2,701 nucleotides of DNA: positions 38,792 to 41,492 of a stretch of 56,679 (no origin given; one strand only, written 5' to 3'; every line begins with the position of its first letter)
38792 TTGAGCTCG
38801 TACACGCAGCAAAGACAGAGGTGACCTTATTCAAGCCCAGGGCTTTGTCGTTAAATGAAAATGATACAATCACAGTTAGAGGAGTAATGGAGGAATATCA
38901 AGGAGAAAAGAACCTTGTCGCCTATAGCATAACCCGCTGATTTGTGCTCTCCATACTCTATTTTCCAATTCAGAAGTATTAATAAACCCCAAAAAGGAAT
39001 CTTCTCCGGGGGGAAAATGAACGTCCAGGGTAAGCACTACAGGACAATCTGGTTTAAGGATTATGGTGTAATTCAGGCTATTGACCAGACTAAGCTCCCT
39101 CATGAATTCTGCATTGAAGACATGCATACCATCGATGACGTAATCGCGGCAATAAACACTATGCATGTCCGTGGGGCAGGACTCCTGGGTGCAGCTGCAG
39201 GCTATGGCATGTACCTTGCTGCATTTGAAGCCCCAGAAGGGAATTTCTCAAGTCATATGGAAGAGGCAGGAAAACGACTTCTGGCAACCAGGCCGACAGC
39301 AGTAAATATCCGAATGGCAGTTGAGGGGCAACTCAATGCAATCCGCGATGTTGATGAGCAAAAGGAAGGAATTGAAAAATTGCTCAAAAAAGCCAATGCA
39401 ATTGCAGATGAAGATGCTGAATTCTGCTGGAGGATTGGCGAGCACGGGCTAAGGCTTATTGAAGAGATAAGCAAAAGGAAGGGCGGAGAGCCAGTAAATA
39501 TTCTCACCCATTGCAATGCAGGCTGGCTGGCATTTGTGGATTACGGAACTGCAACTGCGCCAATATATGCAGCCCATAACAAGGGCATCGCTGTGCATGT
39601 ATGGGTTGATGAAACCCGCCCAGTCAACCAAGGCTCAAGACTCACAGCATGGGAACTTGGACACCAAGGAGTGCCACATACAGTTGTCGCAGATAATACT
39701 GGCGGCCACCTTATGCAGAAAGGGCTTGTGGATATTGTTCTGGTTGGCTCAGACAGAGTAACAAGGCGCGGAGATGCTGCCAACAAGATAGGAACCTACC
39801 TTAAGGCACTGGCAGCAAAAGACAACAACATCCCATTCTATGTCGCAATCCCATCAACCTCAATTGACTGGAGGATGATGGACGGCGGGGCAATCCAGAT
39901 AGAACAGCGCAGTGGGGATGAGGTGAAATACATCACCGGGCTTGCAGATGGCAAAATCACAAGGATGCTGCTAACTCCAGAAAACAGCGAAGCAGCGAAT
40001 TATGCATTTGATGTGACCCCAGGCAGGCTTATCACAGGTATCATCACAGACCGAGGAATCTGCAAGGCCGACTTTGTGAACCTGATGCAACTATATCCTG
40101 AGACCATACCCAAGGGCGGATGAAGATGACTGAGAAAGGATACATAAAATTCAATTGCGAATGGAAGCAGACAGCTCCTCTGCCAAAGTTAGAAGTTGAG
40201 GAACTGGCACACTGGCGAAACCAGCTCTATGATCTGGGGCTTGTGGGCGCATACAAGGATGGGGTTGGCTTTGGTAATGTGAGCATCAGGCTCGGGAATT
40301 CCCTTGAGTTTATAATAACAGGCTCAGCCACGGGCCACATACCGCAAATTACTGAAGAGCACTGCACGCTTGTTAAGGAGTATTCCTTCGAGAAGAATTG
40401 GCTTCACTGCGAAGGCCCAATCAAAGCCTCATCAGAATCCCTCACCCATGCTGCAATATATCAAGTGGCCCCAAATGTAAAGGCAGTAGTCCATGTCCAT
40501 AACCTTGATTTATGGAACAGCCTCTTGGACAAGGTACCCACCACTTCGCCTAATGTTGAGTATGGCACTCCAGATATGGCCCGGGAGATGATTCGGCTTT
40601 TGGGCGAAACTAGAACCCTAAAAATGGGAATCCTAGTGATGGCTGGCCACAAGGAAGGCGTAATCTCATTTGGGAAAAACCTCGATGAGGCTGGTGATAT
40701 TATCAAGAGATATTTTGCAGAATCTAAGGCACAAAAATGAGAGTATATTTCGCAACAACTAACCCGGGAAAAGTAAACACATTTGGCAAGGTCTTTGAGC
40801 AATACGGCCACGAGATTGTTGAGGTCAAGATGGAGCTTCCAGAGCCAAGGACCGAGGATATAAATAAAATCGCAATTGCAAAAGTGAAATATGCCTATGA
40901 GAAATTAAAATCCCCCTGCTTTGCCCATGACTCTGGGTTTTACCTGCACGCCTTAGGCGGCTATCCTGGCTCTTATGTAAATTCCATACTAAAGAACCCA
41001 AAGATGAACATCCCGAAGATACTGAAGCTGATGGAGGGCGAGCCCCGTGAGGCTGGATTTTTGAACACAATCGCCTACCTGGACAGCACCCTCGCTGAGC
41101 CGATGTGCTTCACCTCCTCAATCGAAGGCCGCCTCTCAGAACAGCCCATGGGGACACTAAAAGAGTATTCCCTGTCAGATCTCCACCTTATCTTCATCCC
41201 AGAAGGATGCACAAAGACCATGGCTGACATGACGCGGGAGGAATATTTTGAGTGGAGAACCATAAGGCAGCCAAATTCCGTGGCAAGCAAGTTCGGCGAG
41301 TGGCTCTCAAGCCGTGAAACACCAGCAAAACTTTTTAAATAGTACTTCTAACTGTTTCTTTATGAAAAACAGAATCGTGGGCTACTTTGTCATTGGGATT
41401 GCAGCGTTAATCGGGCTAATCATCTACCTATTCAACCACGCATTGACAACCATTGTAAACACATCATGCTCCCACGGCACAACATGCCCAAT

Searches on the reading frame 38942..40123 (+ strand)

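Call 7: search_protein_families(library=pfam, max_evalue=0.001, proteins=[window:38942-40123:+])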
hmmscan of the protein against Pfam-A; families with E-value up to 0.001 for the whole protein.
window:38942-40123:+ (393 aa): 1 family
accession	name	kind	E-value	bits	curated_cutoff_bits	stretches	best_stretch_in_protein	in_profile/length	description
PF01008.23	IF-2B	-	2.6e-65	220.9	22.4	1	76-375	2-279/280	Initiation factor 2 subunit family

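Call 91: search_protein_families(library=ncbifam, max_evalue=0.00001, proteins=[window:38942-40123:+])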
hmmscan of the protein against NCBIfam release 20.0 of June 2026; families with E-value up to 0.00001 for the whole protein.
window:38942-40123:+ (393 aa): 8 families
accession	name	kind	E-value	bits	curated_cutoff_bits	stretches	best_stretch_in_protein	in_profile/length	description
NF004326.0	PRK05720.1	subfamily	7.9e-134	445.9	271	1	26-386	4-353/358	s-methyl-5-thioribose-1-phosphate isomerase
TIGR00512.1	salvage_mtnA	equivalog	1.1e-121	405.9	279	1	35-375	2-334/335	S-methyl-5-thioribose-1-phosphate isomerase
TIGR00524.1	eIF-2B_rel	subfamily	3.5e-90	302.2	185.85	1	61-375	1-302/303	S-methyl-5-thioribose-1-phosphate isomerase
NF004700.0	PRK06036.1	equivalog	2e-89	300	528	1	34-378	2-332/339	S-methyl-5-thioribose-1-phosphate isomerase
NF004436.0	PRK05772.1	equivalog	7.9e-69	232.6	521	1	36-379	19-354/363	S-methyl-5-thioribose-1-phosphate isomerase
TIGR00511.1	ribulose_e2b2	equivalog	6.8e-45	153.6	314.1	1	64-374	2-286/301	ribose 1,5-bisphosphate isomerase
NF006210.0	PRK08335.1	equivalog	3.7e-20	72.3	339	1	207-373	125-268/275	translation initiation factor IF-2B subunit alpha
NF004994.0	PRK06372.1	equivalog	3.6e-09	36.4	249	1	219-314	111-203/253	translation initiation factor IF-2B subunit delta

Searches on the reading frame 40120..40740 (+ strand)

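Call 91: search_protein_families(library=ncbifam, max_evalue=0.00001, proteins=[window:40120-40740:+])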
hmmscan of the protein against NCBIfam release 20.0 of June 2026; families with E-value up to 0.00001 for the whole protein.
window:40120-40740:+ (206 aa): 6 families
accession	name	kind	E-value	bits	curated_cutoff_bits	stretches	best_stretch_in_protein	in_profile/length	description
NF006413.0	PRK08660.1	equivalog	7.2e-11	42.3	203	1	27-138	4-101/184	aldolase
TIGR03328.1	salvage_mtnB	equivalog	7.8e-07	28.8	137.05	1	52-129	19-90/194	methylthioribulose 1-phosphate dehydratase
NF006208.0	PRK08333.1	equivalog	8.5e-07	28.8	267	1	31-128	11-94/189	aldolase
NF006672.0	PRK09220.1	equivalog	3e-06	26.7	226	0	52-129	33-103/209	methylthioribulose 1-phosphate dehydratase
NF040649.1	FucA_Meth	equivalog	6.4e-06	26.2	250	0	48-130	21-92/179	L-fuculose phosphate aldolase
NF005123.0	PRK06557.1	subfamily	8.2e-06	25.6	251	0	51-128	33-104/223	L-ribulose-5-phosphate 4-epimerase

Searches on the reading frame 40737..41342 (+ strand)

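Call 91: search_protein_families(library=ncbifam, max_evalue=0.00001, proteins=[window:40737-41342:+])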
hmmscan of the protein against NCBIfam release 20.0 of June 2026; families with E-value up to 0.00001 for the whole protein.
window:40737-41342:+ (201 aa): 5 families
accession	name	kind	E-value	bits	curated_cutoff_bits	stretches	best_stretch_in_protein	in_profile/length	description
NF011396.0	PRK14821.1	equivalog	1.5e-31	109.4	203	1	1-192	1-182/185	XTP/dITP diphosphatase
TIGR00042.1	TIGR00042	equivalog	2.6e-30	105.2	145.35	1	3-169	2-165/184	RdgB/HAM1 family non-canonical purine NTP pyrophosphatase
NF011399.0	PRK14824.1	subfamily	4.5e-18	65.4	267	1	1-169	3-182/206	putative deoxyribonucleotide triphosphate pyrophosphatase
NF011397.0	PRK14822.1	equivalog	5.4e-15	55.2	234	1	3-169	4-175/201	XTP/dITP diphosphatase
NF011398.0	PRK14823.1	equivalog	5.5e-15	55.7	272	1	1-169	1-170/191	non-canonical purine NTP diphosphatase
